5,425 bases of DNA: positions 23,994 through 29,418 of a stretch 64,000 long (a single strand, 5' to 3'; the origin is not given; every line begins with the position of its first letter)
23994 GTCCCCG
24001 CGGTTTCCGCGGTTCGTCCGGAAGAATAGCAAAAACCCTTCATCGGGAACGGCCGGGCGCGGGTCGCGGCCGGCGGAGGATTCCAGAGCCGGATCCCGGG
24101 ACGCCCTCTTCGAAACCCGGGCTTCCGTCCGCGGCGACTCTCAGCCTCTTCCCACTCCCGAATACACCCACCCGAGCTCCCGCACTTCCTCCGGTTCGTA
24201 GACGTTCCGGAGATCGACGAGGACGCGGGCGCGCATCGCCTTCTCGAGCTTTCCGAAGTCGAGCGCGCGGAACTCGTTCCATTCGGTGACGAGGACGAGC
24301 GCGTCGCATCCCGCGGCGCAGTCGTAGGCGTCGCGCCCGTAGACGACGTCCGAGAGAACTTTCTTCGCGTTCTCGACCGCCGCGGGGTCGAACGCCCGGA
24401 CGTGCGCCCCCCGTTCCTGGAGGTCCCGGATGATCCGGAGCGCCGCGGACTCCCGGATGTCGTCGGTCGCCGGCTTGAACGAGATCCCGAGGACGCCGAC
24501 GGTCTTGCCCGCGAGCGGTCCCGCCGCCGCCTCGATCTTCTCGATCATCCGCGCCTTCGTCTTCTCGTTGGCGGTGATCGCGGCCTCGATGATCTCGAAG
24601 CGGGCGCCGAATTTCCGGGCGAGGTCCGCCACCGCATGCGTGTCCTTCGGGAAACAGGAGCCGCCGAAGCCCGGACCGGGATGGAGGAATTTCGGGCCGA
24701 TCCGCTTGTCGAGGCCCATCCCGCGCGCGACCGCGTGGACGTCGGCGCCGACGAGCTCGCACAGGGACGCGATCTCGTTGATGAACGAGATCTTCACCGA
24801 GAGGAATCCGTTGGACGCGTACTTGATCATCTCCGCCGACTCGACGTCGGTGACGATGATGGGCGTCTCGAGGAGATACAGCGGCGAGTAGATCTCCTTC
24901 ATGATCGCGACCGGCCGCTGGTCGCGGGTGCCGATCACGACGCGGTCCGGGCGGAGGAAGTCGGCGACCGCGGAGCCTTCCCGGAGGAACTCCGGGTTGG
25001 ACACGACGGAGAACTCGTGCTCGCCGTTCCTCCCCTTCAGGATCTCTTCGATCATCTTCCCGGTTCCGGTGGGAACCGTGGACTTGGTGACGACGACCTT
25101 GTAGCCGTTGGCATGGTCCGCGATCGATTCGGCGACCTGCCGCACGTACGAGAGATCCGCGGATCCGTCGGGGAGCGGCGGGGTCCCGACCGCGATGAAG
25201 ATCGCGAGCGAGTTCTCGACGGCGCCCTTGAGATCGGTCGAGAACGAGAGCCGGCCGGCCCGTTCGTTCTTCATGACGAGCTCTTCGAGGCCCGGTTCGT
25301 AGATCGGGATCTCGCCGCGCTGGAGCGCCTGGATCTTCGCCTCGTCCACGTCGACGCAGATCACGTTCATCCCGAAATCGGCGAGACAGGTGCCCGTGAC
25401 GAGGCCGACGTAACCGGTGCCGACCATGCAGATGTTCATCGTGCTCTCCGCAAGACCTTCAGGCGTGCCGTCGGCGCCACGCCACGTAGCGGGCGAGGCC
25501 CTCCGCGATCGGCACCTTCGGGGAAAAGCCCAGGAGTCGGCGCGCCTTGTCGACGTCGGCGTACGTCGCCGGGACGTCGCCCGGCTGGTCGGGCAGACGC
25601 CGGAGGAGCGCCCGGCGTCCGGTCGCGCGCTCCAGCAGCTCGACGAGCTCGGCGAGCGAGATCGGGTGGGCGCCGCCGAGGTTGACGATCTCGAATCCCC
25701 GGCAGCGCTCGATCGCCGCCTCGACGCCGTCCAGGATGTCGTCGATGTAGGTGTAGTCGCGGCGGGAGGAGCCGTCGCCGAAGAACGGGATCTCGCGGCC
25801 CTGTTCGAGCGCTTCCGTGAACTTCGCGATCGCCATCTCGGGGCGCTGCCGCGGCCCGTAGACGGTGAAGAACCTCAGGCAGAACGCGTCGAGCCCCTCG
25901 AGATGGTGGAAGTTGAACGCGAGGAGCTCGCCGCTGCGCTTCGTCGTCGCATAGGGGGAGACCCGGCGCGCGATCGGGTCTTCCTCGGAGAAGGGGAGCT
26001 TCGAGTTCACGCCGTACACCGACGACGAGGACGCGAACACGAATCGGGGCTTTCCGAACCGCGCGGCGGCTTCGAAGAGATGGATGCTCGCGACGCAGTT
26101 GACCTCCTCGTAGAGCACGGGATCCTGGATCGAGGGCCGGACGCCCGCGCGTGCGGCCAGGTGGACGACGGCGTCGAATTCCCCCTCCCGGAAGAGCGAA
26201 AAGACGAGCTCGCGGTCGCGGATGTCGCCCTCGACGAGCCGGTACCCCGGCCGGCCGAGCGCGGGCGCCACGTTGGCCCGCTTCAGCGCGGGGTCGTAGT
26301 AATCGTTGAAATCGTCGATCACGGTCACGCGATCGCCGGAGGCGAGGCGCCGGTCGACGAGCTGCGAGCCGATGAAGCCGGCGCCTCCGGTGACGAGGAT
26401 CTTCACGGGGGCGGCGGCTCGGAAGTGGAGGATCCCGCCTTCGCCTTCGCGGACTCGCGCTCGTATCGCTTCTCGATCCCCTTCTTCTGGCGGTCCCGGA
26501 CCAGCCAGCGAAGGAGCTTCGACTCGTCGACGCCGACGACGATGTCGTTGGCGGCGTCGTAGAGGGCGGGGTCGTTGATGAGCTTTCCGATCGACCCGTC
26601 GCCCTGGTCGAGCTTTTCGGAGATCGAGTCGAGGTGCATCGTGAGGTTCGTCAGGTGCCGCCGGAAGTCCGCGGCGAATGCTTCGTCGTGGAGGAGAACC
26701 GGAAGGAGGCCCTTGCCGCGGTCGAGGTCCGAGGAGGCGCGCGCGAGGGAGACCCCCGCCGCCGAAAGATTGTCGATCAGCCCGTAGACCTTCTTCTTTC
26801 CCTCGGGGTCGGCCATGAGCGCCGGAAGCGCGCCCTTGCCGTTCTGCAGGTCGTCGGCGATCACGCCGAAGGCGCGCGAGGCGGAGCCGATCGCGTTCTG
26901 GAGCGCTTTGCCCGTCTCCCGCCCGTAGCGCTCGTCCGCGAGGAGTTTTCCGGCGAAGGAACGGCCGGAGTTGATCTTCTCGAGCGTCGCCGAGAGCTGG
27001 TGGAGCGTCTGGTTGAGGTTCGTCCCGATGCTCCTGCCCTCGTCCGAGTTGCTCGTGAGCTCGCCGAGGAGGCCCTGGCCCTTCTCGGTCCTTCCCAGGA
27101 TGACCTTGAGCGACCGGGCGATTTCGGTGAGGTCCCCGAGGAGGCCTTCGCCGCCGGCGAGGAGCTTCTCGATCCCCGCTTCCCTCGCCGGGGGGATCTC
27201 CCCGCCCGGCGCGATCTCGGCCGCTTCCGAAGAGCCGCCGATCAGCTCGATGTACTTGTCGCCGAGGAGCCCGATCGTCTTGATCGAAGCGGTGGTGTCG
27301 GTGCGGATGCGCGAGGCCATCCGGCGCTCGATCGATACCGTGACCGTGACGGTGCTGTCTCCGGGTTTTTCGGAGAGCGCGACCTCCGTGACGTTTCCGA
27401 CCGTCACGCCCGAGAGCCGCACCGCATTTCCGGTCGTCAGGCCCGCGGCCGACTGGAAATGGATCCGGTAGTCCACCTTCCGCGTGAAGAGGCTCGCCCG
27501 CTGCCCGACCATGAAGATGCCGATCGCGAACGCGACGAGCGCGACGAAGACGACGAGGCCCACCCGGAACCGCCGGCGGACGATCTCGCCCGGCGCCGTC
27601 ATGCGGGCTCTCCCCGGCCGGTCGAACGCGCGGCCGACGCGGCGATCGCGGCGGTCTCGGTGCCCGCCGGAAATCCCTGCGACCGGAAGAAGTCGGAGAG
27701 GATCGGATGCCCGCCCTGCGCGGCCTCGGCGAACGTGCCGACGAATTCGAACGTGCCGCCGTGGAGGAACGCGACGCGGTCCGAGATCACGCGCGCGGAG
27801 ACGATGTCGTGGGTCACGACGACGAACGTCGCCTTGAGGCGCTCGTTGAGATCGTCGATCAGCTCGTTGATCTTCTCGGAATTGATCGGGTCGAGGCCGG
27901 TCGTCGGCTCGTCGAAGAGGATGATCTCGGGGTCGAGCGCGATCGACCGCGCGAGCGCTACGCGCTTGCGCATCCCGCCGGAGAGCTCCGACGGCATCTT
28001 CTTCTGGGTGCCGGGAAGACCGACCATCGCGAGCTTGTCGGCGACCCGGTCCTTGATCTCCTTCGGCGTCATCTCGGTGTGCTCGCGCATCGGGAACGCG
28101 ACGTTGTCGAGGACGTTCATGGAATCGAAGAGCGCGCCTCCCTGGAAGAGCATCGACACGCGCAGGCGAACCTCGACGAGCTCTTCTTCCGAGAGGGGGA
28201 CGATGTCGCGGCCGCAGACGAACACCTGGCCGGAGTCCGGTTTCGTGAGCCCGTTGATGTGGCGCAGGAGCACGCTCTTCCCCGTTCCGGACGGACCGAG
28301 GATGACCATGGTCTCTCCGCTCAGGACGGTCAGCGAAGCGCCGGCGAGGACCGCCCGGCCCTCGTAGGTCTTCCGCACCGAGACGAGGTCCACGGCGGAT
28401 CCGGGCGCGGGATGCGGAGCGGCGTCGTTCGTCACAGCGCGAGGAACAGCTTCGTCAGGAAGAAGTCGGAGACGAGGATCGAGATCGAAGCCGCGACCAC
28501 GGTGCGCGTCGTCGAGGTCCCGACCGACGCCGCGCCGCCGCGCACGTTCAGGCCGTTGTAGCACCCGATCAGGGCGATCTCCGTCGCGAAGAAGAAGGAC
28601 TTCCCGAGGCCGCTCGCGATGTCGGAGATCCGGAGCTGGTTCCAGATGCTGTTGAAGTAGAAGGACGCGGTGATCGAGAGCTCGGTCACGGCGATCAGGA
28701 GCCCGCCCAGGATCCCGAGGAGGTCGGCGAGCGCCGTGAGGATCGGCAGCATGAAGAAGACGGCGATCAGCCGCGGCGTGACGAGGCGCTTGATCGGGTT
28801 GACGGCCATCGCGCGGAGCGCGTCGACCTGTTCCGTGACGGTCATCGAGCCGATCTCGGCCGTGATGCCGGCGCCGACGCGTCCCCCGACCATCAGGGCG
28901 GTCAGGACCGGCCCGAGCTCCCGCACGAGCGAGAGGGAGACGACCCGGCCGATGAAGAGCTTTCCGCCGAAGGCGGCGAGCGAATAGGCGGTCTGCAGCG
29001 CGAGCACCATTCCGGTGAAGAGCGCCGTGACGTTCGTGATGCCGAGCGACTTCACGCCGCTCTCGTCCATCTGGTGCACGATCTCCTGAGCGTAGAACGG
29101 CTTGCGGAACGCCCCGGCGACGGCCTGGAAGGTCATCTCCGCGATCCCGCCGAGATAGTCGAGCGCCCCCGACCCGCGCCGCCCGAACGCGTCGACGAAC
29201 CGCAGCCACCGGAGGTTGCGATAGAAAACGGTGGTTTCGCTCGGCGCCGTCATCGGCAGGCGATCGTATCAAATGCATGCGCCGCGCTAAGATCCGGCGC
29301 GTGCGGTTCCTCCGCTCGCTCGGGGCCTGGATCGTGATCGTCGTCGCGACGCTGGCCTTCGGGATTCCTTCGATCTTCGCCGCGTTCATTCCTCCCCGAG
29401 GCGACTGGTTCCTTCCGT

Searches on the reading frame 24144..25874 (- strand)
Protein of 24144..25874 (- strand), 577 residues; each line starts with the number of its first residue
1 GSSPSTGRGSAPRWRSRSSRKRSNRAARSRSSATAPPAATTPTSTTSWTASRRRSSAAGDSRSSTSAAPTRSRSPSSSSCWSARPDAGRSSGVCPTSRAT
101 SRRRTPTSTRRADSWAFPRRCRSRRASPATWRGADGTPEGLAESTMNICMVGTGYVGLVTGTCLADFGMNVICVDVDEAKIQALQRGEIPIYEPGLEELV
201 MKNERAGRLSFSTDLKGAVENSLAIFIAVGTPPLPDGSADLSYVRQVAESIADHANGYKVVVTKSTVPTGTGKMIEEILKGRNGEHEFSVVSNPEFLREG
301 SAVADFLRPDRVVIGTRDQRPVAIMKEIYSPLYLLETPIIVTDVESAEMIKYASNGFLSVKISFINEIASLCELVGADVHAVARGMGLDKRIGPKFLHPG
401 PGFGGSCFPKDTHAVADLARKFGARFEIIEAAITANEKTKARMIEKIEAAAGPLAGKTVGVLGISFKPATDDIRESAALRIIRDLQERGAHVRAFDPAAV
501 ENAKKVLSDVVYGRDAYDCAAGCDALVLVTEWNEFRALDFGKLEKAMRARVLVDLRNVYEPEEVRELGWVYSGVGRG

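Call 44: search_protein_families(library=pfam, proteins=[window:24144-25874:-], max_evalue=0.00001)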
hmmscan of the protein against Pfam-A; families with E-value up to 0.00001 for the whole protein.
window:24144-25874:- (577 aa): 3 families
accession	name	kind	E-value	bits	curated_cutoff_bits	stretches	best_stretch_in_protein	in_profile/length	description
PF03721.20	UDPG_MGDP_dh_N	-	3.3e-67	226.2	27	1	146-328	1-187/187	UDP-glucose/GDP-mannose dehydrogenase family, NAD binding domain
PF00984.24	UDPG_MGDP_dh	-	4.3e-37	126.6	25.4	1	345-437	1-93/94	UDP-glucose/GDP-mannose dehydrogenase family, central domain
PF03720.21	UDPG_MGDP_dh_C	-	5.6e-33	113.8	30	1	460-561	1-103/103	UDP-glucose/GDP-mannose dehydrogenase family, UDP binding domain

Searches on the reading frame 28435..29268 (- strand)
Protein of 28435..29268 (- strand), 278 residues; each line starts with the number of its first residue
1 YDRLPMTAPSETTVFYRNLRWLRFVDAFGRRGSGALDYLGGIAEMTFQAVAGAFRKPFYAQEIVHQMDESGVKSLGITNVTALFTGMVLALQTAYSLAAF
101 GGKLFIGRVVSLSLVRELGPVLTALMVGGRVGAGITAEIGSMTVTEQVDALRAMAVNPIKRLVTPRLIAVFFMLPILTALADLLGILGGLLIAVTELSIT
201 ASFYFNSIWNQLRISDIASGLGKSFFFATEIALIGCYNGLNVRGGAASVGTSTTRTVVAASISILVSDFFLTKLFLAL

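Call 45: search_protein_families(library=pfam, proteins=[window:28435-29268:-], max_evalue=0.00001)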
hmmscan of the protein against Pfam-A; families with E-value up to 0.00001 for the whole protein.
window:28435-29268:- (278 aa): 1 family
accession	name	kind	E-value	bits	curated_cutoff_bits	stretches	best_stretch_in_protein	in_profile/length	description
PF02405.21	MlaE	-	2e-77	260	22.5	1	63-273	1-211/212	Permease MlaE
